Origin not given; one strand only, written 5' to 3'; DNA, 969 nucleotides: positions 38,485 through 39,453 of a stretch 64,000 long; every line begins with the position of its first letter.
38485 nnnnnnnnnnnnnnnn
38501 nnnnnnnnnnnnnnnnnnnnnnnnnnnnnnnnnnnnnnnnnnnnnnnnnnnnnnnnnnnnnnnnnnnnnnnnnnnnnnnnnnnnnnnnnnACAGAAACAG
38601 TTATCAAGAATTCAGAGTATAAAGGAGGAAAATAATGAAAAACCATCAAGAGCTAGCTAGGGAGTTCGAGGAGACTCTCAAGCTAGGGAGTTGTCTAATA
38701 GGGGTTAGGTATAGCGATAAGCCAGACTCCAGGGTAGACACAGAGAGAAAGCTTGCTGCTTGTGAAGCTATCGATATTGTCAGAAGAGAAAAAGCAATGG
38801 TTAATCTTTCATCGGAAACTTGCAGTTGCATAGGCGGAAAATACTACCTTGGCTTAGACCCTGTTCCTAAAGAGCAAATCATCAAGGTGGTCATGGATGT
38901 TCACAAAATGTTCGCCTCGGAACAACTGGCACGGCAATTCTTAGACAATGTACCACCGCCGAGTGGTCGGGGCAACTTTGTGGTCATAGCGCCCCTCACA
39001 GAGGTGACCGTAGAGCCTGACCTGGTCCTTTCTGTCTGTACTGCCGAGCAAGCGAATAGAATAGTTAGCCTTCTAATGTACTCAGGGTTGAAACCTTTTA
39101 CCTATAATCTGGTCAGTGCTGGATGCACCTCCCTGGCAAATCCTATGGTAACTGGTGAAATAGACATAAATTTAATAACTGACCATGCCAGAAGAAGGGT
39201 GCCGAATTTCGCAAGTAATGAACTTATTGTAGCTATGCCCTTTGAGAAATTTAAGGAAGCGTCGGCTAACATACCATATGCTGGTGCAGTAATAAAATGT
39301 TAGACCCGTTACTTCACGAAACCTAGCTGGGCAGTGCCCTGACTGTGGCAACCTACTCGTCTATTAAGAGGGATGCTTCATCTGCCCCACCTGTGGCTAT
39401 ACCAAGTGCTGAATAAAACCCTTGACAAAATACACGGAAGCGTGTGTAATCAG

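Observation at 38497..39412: DUF169 gene bracketed by a direct duplication of the nrdJ zinc-ribbon tail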

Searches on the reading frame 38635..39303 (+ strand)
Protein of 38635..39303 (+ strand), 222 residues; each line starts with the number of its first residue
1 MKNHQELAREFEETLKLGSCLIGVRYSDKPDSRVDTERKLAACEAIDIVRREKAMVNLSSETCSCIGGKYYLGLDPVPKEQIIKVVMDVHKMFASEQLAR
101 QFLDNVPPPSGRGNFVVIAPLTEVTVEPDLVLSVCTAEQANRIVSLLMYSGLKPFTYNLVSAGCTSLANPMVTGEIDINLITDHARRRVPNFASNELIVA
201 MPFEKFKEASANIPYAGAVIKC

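Call 5: search_protein_families(library=pfam, proteins=[window:38635-39303:+])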
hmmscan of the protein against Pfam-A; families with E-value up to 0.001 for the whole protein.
window:38635-39303:+ (222 aa): 1 family
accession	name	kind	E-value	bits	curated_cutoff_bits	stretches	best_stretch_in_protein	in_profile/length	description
PF02596.20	DUF169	-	9.8e-32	110.9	27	1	11-209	2-206/209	Uncharacterised ArCR, COG2043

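Call 14: find_homologous_proteins(query=window:38635-39300:+)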
Query window:38635-39300:+ (222 aa): 43 proteins with E <= 0.001 among 479 candidates.
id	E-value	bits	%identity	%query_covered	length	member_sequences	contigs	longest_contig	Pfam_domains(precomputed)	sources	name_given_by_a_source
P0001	1.5e-142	490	100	100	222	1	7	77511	PF02596.21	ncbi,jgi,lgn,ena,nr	ncbi:MAG TPA: DUF169 domain-containing protein [Dehalococcoidia bacterium]|nr:DUF169 domain-containi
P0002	3.6e-124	430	87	100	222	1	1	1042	PF02596.21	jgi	jgi:uncharacterized protein (DUF169 family)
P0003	8.5e-112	390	79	97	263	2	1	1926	PF02596.21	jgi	jgi:uncharacterized protein (DUF169 family)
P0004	1.1e-111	389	80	97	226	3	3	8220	PF02596.21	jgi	jgi:uncharacterized protein (DUF169 family)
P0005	2.1e-111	388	77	98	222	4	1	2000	PF02596.21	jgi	-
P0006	5.3e-111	387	78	98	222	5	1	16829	PF02596.21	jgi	jgi:uncharacterized protein (DUF169 family)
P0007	1.1e-110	386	78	98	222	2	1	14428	PF02596.21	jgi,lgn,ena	-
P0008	1.4e-110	386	80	98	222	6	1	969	PF02596.21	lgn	-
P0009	1.5e-110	386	80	98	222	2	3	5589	PF02596.21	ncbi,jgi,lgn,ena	-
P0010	1.2e-109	383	79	97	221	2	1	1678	PF02596.21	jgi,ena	-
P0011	3.0e-109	381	78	100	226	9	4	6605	PF02596.21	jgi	jgi:uncharacterized protein (DUF169 family)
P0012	4.4e-109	381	80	97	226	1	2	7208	PF02596.21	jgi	jgi:uncharacterized protein (DUF169 family)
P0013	6.0e-109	380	78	97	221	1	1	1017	PF02596.21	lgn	-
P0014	8.3e-109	380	78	97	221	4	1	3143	PF02596.21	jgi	-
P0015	3.0e-108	378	79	97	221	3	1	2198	PF02596.21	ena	-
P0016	3.4e-108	378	77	97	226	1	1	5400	PF02596.21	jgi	jgi:uncharacterized protein (DUF169 family)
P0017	5.1e-108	377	78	98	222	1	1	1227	PF02596.21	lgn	-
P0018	8.3e-108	377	79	94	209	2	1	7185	PF02596.21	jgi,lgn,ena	-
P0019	9.0e-108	376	77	97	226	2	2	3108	PF02596.21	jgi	jgi:uncharacterized protein (DUF169 family)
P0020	1.2e-107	376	76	98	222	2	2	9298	PF02596.21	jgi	jgi:uncharacterized protein (DUF169 family)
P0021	2.5e-107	375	78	96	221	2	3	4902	PF02596.21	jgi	jgi:uncharacterized protein (DUF169 family)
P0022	3.1e-107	375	79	97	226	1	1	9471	PF02596.21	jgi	jgi:uncharacterized protein (DUF169 family)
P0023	5.3e-107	374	77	98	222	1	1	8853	PF02596.21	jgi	jgi:uncharacterized protein (DUF169 family)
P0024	5.6e-107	374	75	97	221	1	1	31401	PF02596.21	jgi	jgi:uncharacterized protein (DUF169 family)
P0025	1.8e-106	372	77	97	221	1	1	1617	PF02596.21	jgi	jgi:uncharacterized protein (DUF169 family)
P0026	3.8e-106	371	75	98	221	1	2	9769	PF02596.21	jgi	jgi:uncharacterized protein (DUF169 family)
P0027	3.7e-105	368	76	98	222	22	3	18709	PF02596.21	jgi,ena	-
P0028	4.7e-105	368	77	97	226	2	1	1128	PF02596.21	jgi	jgi:uncharacterized protein (DUF169 family)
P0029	2.1e-103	362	75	97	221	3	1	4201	PF02596.21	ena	-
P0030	6.1e-103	361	74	99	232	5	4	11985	PF02596.21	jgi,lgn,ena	jgi:uncharacterized protein (DUF169 family)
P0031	1.2e-102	360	73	97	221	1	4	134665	PF02596.21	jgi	jgi:uncharacterized protein (DUF169 family)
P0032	2.0e-102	359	73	98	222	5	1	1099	PF02596.21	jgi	jgi:uncharacterized protein (DUF169 family)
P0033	2.6e-101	355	73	97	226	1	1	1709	PF02596.21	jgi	jgi:uncharacterized protein (DUF169 family)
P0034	4.9e-101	354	73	98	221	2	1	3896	PF02596.21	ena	-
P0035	4.3e-95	335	66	98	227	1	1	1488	PF02596.21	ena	-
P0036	1.3e-90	320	67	97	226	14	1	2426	PF02596.21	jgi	-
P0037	4.0e-84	299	61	100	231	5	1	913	PF02596.21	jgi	jgi:uncharacterized protein (DUF169 family)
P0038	3.0e-83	296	79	75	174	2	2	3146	PF02596.21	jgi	jgi:uncharacterized protein (DUF169 family)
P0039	1.8e-62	229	74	65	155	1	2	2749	PF02596.21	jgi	jgi:uncharacterized protein (DUF169 family)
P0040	3.1e-62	228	80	59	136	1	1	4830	PF02596.21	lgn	-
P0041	3.8e-62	227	80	59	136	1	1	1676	PF02596.21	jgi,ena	-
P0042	2.1e-56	209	76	58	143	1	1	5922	PF02596.21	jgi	jgi:uncharacterized protein (DUF169 family)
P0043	1.0e-41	161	74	46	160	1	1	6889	PF02596.21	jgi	-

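Call 15: find_encoding_contigs(protein=P0001, flank=5000, max_places=8)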
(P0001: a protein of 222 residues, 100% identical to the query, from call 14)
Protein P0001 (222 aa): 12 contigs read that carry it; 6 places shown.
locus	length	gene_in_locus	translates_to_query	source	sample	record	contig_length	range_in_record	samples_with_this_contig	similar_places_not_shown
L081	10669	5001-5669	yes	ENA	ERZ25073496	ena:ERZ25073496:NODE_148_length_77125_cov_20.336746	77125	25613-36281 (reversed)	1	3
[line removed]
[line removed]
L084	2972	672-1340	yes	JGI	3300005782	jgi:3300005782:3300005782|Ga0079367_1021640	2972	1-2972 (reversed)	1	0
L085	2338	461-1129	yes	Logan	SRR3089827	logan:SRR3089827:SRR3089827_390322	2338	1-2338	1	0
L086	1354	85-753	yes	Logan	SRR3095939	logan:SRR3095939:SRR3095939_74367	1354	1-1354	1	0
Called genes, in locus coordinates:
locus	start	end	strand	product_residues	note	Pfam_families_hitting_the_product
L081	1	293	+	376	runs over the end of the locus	PF00091:Tubulin, PF12327:FtsZ_C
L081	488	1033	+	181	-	PF22811:Zn_ribbon_NrdR, PF03477:ATP-cone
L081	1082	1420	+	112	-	-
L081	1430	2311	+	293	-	PF06114:Peptidase_M78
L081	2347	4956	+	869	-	PF00317:Ribonuc_red_lgN, PF02867:Ribonuc_red_lgC, PF12637:TSCPD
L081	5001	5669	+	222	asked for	PF02596:DUF169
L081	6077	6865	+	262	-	PF00142:Fer4_NifH (faint), PF01656:CbiA, PF02374:ArsA_ATPase (weak), PF10609:ParA (faint), PF13500:AAA_26 (faint), PF13614:AAA_31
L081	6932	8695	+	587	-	PF01268:FTHFS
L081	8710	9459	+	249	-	PF01656:CbiA, PF13614:AAA_31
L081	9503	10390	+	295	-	PF00763:THF_DHG_CYH, PF02882:THF_DHG_CYH_C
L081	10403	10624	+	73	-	-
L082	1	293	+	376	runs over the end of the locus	PF00091:Tubulin, PF12327:FtsZ_C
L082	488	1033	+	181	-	PF22811:Zn_ribbon_NrdR, PF03477:ATP-cone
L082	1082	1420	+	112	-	-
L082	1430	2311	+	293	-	PF06114:Peptidase_M78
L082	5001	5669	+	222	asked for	PF02596:DUF169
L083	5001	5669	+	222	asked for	PF02596:DUF169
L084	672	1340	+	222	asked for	PF02596:DUF169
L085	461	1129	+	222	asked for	PF02596:DUF169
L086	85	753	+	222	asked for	PF02596:DUF169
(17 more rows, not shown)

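Call 16: find_encoding_contigs(protein=P0006, flank=5000, max_places=3)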
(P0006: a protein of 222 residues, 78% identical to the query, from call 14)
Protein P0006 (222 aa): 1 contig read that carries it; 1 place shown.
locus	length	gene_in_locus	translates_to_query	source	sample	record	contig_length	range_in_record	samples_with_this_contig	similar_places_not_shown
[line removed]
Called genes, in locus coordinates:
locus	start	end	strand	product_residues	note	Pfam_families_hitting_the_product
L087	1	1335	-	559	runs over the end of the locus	PF01257:2Fe-2S_thioredx (weak), PF01512:Complex1_51K, PF10531:SLBB (faint), PF10589:NADH_4Fe-4S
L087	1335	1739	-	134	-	PF01257:2Fe-2S_thioredx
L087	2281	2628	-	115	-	-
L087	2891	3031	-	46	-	PF18930:DUF5679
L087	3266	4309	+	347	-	PF13304:AAA_21, PF13175:AAA_15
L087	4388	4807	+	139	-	-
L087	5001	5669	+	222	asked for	PF02596:DUF169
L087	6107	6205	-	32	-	?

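Call 17: find_encoding_contigs(protein=P0031, flank=5000, max_places=4)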
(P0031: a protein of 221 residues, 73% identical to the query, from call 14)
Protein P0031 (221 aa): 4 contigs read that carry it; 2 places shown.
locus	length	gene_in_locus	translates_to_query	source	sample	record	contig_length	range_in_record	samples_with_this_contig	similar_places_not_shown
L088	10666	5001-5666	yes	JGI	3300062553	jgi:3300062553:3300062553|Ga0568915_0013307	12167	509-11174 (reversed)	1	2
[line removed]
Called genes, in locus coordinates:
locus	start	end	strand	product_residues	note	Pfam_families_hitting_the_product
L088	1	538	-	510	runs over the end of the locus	?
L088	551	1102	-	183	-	-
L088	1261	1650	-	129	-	-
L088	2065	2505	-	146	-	-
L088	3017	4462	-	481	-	PF01554:MatE, PF03023:MurJ (weak), PF01554:MatE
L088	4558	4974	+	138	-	-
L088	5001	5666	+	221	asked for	PF02596:DUF169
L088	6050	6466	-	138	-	PF01842:ACT (faint), PF13291:ACT_4 (faint)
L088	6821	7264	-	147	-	PF12641:Flavodoxin_3 (weak), PF12724:Flavodoxin_5, PF00258:Flavodoxin_1, PF03358:FMN_red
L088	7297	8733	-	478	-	PF01946:Thi4 (weak), PF00890:FAD_binding_2, PF01134:GIDA (weak), PF07992:Pyr_redox_2 (weak), PF12831:FAD_oxidored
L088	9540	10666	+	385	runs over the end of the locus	PF02771:Acyl-CoA_dh_N, PF02770:Acyl-CoA_dh_M, PF00441:Acyl-CoA_dh_1, PF08028:Acyl-CoA_dh_2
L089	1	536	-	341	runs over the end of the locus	?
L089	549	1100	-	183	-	-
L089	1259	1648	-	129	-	-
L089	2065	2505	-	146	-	-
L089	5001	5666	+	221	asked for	PF02596:DUF169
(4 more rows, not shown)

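Call 19: find_encoding_contigs(protein=P0002, flank=5000, max_places=3)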
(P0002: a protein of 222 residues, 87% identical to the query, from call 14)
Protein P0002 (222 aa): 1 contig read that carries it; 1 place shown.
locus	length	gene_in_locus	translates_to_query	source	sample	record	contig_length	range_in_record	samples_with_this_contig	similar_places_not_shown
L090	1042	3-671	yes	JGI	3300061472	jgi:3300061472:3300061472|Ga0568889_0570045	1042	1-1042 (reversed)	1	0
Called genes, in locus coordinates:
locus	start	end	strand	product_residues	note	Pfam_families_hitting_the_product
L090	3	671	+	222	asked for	PF02596:DUF169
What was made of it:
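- The A-side junction of the L090 lineage is unknown because that contig starts at the DUF169 start codon (call 19).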

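Call 20: find_encoding_contigs(protein=P0004, flank=5000, max_places=3)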
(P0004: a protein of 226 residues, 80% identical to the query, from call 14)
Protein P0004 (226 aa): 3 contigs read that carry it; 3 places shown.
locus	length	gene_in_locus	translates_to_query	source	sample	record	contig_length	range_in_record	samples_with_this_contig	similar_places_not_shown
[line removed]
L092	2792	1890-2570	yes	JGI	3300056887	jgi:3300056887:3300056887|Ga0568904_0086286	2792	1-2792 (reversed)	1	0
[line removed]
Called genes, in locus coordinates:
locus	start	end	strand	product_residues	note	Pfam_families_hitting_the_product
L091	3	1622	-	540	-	?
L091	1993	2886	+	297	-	PF09754:PAC2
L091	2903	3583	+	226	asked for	PF02596:DUF169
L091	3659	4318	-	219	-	PF13577:SnoaL_4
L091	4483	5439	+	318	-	PF02423:OCD_Mu_crystall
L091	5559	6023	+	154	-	PF21423:AhtL-like_1st, PF00384:Molybdopterin (weak)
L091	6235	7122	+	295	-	-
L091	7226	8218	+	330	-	PF01568:Molydop_binding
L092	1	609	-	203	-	?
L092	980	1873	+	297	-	PF09754:PAC2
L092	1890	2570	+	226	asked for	PF02596:DUF169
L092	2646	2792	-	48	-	?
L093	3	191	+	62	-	?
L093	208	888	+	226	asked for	PF02596:DUF169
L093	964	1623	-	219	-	PF13577:SnoaL_4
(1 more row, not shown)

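Call 21: find_encoding_contigs(protein=P0009, flank=5000, max_places=3)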
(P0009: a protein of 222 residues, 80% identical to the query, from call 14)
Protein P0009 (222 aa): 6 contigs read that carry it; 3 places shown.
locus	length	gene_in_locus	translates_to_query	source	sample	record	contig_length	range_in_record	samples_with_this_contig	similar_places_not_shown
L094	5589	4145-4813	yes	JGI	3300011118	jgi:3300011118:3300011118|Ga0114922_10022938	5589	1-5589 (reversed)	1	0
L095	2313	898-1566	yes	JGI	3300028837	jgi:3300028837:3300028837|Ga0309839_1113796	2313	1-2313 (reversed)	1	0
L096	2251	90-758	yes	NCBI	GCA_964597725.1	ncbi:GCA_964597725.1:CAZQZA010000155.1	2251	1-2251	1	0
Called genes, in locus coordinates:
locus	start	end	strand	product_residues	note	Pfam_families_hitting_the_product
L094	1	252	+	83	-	?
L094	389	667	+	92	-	-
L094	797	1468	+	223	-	PF00072:Response_reg, PF00196:GerE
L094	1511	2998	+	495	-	PF00989:PAS, PF08448:PAS_4, PF13426:PAS_9, PF08447:PAS_3, PF00989:PAS, PF13188:PAS_8, PF08448:PAS_4, PF13426:PAS_9, +5 more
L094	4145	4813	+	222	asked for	PF02596:DUF169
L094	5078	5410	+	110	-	-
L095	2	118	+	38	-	?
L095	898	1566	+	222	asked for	PF02596:DUF169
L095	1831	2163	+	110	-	-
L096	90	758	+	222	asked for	PF02596:DUF169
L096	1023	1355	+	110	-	-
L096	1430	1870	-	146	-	PF14256:YwiC (weak)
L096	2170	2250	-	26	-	?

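Call 22: find_encoding_contigs(protein=P0012, flank=5000, max_places=3)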
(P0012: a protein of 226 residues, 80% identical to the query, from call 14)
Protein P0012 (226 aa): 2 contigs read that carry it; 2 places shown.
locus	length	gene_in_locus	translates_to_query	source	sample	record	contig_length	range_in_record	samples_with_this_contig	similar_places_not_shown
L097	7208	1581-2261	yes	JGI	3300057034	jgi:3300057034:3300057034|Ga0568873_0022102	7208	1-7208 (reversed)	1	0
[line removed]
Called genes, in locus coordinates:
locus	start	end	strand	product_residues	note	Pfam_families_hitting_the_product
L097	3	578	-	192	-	?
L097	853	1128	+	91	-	-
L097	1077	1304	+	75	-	PF07927:HicA_toxin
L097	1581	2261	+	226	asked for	PF02596:DUF169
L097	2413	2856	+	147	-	-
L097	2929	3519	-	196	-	PF00561:Abhydrolase_1, PF12146:Hydrolase_4 (weak), PF12697:Abhydrolase_6 (weak)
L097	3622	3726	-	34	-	-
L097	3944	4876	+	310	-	PF00005:ABC_tran, PF13304:AAA_21, PF13732:DrrA1-3_C (weak)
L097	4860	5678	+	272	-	PF12679:ABC2_membrane_2, PF12698:ABC2_membrane_3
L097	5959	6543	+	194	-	PF13274:SocA_Panacea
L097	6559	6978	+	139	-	-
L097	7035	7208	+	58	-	?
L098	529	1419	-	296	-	-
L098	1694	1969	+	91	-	-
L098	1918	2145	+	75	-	PF07927:HicA_toxin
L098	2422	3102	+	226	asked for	PF02596:DUF169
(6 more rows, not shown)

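Call 29: find_related_loci(query=window:38635-39300:+, collection=metagenome_contigs, flank=4000)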
Query window:38635-39300:+ (222 aa) in metagenome_contigs; peptide patterns used: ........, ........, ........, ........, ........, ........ (x = any residue, [..] = any of these).
135 stretches matched a pattern; 14 encode a relative of the query (tblastn E <= 1e-3); 14 distinct loci.
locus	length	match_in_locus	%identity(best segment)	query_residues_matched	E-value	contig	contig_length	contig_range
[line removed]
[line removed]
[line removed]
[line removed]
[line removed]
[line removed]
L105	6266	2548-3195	75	3-218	3e-113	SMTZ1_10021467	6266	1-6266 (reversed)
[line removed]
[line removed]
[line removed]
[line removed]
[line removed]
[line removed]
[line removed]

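Call 65: search_solved_structures(query=window:38635-39300:+, max_evalue=1)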
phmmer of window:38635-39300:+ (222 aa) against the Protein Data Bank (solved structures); distinct sequences matched with E-value up to 1: 1.
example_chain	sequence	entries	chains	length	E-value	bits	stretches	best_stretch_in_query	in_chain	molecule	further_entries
3w5i_A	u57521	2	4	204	0.89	12.2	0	60-135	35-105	Ferrous iron transport protein B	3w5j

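Call 71: predict_structure(alignment_id=A5)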
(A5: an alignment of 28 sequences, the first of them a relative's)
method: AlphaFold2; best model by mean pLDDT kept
length: 222 residues; sequences in the alignment: 28
mean_pLDDT: 88.0   pTM: 0.87
mean pLDDT of the five models: 88.0, 84.7, 82.5, 81.9, 79.9
residues with pLDDT >= 90: 134; 70-90: 72; 50-70: 9; < 50: 7
segments of 3 or more residues with pLDDT < 50: 217-222
pLDDT, mean of each block of 10 residues (from residue 1): 86 91 95 90 94 94 93 93 89 88 87 93 92 94 92 69 81 90 88 89 95 64 36
secondary structure, 60 per line:
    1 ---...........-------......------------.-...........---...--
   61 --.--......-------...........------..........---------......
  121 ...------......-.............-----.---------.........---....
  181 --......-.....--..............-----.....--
elements in order: H4-14 E22-27 H42-52 E56-58 H66-71 H79-89 H96-105 E115-120 E130-135 H137-149 H165-173 E177-180 H183-188 H190-194 E197-202 H203-210 H216-220

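Call 73: fold_search(model_id=the predicted structure, library=pdb)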
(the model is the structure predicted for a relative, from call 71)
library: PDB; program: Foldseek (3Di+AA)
matches with E <= 10: 384; with E <= 0.001: 0
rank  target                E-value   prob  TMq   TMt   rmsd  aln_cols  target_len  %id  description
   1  2z10                  1.4e-01  0.08  0.16  0.18  13.3       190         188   11  Crystal structure of putative acetyltransferase (released 2007-11-13)
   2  2z0z                  2.0e-01  0.06  0.15  0.17  13.9       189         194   10  Crystal structure of putative acetyltransferase (released 2007-11-13)
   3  3mf1_B                3.1e-01  0.06  0.24  0.20  19.1       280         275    8  Crystal structure of class II aaRS homologue (Bll0957) complexed with an analogue of glycyl adenylate (released 2010-07-28)
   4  3mf1_A                3.1e-01  0.06  0.23  0.19  19.1       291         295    8  Crystal structure of class II aaRS homologue (Bll0957) complexed with an analogue of glycyl adenylate (released 2010-07-28)
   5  3jsy_A                4.0e-01  0.03  0.18  0.18  22.6       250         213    9  N-terminal fragment of ribosomal protein L10 from Methanococcus jannaschii (released 2010-05-26)
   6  8oha_F                4.3e-01  0.08  0.26  0.19  15.5       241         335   10  Crystal structure of Leptospira interrogans GAPDH (released 2023-08-23)
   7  7ww3                  5.2e-01  0.06  0.19  0.23  14.7       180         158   11  Crystal structure of MmIMP1-KH34 tandem domain (released 2023-02-22)
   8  3pzc_B                5.2e-01  0.06  0.24  0.21  16.5       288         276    7  Crystal structure of class II aaRS homologue (Bll0957) complexed with Coenzyme A (released 2011-10-19)
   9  3pzc_A                5.2e-01  0.04  0.22  0.18  18.8       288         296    8  Crystal structure of class II aaRS homologue (Bll0957) complexed with Coenzyme A (released 2011-10-19)
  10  6n8l_W                5.6e-01  0.05  0.13  0.18  13.4       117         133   12  Cryo-EM structure of early cytoplasmic-late (ECL) pre-60S ribosomal subunit (released 2019-03-13)
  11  1rm3_B                5.6e-01  0.05  0.22  0.16  15.6       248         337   12  Crystal structure of mutant T33A of photosynthetic glyceraldehyde-3-phosphate dehydrogenase A4 isoform, complexed with (released 2004-07-27)
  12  4v88_Dq               5.6e-01  0.02  0.12  0.17  13.8       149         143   16  The structure of the eukaryotic ribosome at 3.0 A resolution. (released 2014-07-09)
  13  4v8t_q                5.6e-01  0.02  0.12  0.17  13.8       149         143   16  Cryo-EM Structure of the 60S Ribosomal Subunit in Complex with Arx1 and Rei1 (released 2014-07-09)
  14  2zxv_A                6.0e-01  0.04  0.15  0.17  12.9       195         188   10  Crystal structure of putative acetyltransferase from T. thermophilus HB8 (released 2009-02-17)
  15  1j0x_O                6.4e-01  0.07  0.25  0.19  14.7       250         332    8  Crystal structure of the rabbit muscle glyceraldehyde-3-phosphate dehydrogenase (GAPDH) (released 2003-12-09)
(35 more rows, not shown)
